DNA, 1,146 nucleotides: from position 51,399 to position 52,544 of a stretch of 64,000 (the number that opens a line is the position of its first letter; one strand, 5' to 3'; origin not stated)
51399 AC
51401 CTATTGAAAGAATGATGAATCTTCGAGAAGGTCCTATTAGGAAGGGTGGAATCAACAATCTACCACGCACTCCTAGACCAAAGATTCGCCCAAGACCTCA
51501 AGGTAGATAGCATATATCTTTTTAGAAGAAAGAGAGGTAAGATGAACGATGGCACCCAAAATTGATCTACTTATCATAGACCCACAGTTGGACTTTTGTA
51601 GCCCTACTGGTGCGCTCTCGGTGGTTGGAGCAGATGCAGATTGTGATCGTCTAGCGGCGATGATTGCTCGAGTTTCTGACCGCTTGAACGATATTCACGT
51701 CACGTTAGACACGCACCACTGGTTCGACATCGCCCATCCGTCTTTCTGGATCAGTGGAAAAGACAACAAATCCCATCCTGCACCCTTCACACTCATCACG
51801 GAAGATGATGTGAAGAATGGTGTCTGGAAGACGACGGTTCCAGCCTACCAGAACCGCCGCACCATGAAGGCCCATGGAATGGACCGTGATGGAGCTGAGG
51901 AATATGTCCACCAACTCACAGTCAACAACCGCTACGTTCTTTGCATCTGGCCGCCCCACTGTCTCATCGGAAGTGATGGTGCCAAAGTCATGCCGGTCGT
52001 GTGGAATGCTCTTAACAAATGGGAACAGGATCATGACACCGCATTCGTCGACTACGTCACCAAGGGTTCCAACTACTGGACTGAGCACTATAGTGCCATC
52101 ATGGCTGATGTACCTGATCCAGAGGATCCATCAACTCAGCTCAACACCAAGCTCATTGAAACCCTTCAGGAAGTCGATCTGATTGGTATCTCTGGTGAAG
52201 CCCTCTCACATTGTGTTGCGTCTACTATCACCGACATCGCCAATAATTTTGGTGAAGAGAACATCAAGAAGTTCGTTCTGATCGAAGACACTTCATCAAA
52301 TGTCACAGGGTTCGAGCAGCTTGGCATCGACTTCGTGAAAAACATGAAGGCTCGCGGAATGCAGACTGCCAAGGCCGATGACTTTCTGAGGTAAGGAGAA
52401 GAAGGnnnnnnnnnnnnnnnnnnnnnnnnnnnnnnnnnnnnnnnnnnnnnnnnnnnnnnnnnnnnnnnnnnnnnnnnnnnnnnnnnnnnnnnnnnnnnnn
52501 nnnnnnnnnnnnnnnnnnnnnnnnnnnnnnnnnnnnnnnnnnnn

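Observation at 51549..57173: TerY-P-like signalling module: nicotinamidase-like hydrolase, vWA (TerY-like), CYTH, PP2C phosphatase and Ser/Thr kinase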

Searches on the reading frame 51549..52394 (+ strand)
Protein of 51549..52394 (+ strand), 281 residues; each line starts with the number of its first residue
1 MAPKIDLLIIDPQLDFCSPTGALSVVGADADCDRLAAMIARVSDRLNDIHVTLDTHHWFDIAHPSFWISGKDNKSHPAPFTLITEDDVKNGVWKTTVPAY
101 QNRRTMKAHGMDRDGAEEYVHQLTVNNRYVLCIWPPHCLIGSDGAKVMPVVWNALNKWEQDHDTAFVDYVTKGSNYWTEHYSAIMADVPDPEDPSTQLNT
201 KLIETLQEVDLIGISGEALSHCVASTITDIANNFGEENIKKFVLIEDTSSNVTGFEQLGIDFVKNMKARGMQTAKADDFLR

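Call 3: search_protein_families(library=pfam, proteins=[window:51549-52394:+], max_evalue=0.1)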
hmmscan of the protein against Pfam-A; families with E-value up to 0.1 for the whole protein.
window:51549-52394:+ (281 aa): 1 family
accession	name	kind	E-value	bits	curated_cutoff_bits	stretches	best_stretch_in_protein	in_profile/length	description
PF00857.26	Isochorismatase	-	0.012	16.2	27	0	195-233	97-137/175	Isochorismatase domain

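Call 4: search_protein_families(library=phrogs, proteins=[window:51549-52394:+], max_evalue=0.01)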
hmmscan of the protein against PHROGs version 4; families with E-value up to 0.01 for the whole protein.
window:51549-52394:+ (281 aa): 1 family
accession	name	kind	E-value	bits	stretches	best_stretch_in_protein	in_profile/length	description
phrog_19305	-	unknown function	2.5e-05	25.2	0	7-63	6-63/199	-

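Call 6: search_protein_families(library=padloc, proteins=[window:51549-52394:+], max_evalue=0.01)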
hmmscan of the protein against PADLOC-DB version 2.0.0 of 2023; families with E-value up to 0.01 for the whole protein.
window:51549-52394:+ (281 aa): 0 families

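Call 7: search_protein_families(library=ncbifam, proteins=[window:51549-52394:+], max_evalue=0.01)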
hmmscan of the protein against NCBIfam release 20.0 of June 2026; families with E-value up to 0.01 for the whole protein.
window:51549-52394:+ (281 aa): 1 family
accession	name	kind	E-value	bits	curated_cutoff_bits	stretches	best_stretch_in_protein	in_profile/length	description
NF008623.0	PRK11609.1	equivalog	1.3e-09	38.2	174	2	130-230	79-164/213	bifunctional nicotinamidase/pyrazinamidase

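Call 33: search_solved_structures(query=A2, max_evalue=0.001, show_alignments=2)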
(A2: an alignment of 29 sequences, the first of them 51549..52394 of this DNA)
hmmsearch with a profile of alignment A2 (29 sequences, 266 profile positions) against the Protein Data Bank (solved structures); distinct sequences matched with E-value up to 0.001: 8.
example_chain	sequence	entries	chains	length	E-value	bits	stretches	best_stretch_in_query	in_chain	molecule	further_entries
2h0r_A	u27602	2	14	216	1.2e-15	60.5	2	118-256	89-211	Nicotinamidase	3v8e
29iv_A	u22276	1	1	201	2.3e-11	46.4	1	119-243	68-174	nicotinamidase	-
1ilw_A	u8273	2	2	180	6.4e-09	38.5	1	5-62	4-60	180 aa long hypothetical Pyrazinamidase/nicotinamidase | 180aa long hypothetical Pyrazinamidase/Nicotinamidase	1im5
3pl1_A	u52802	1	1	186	6.1e-08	35.2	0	6-42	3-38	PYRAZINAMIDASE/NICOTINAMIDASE PNCA (PZase)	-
2wt9_A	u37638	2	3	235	1.5e-07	33.9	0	117-264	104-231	NICOTINAMIDASE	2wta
3r2j_A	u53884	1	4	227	4.4e-07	32.4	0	120-237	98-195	Alpha/beta-hydrolase-like protein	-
3irv_A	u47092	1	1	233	7.9e-05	25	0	4-41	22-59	CYSTEINE HYDROLASE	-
9u8m_A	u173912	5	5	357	0.0003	23.1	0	119-217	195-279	nicotinamidase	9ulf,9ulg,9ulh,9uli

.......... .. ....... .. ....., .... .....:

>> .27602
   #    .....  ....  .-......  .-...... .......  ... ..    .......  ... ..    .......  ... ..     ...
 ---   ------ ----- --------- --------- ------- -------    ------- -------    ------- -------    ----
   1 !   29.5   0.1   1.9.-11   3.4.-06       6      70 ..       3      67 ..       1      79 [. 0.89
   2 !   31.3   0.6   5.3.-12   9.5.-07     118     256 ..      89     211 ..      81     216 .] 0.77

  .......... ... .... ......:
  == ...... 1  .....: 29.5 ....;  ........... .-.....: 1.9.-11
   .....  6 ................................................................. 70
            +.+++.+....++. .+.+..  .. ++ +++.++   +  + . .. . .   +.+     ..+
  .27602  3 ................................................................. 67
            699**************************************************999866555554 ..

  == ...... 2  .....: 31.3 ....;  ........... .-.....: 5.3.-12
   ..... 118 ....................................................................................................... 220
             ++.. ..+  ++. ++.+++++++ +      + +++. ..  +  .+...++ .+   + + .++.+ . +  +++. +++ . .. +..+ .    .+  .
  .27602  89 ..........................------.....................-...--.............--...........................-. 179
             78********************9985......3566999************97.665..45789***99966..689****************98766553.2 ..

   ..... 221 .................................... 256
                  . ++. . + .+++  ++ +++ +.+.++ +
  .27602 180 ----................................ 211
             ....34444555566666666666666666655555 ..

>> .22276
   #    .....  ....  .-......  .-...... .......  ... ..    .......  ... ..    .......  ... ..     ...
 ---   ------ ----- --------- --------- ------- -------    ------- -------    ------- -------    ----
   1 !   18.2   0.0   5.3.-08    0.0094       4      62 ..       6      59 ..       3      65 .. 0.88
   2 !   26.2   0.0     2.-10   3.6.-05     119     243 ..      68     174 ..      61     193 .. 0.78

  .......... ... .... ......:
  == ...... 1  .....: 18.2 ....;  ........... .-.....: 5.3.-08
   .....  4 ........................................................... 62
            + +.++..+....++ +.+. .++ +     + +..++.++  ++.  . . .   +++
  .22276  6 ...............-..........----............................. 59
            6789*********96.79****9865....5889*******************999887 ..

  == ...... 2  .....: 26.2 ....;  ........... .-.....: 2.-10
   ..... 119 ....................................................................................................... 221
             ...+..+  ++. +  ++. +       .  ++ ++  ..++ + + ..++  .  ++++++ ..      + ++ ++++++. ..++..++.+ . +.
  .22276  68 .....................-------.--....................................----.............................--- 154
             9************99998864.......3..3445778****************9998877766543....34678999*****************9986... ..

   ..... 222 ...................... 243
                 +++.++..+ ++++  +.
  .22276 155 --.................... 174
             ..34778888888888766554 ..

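Call 46: search_dna_similar(query=window:51549-52394:+, collection=phages, mode=protein, max_rows=40, max_evalue=0.00001)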
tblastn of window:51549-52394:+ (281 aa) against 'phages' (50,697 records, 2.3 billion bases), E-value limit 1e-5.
Records with a match: 4; places in all: 4; records where one place covers at least 80% of the query: 4.
Best place of each record, by identity: <60% 4.
By first word of the organism name: uncultured 3; Bacteriophage 1.
By host as written in the record: - 4.
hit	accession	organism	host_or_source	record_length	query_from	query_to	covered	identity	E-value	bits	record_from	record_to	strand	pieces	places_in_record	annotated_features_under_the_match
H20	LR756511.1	uncultured phage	metagenomic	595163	1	280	100%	53.0%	2e-89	295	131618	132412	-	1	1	record has no annotation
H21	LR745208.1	uncultured phage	metagenomic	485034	4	272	96%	49.3%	2e-79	267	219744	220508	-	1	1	record has no annotation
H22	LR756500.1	uncultured phage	metagenomic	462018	11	278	95%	35.1%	3e-42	159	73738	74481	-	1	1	record has no annotation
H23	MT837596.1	Bacteriophage sp.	human fecal samples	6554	4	256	90%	30.6%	5e-27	115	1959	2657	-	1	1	record has no annotation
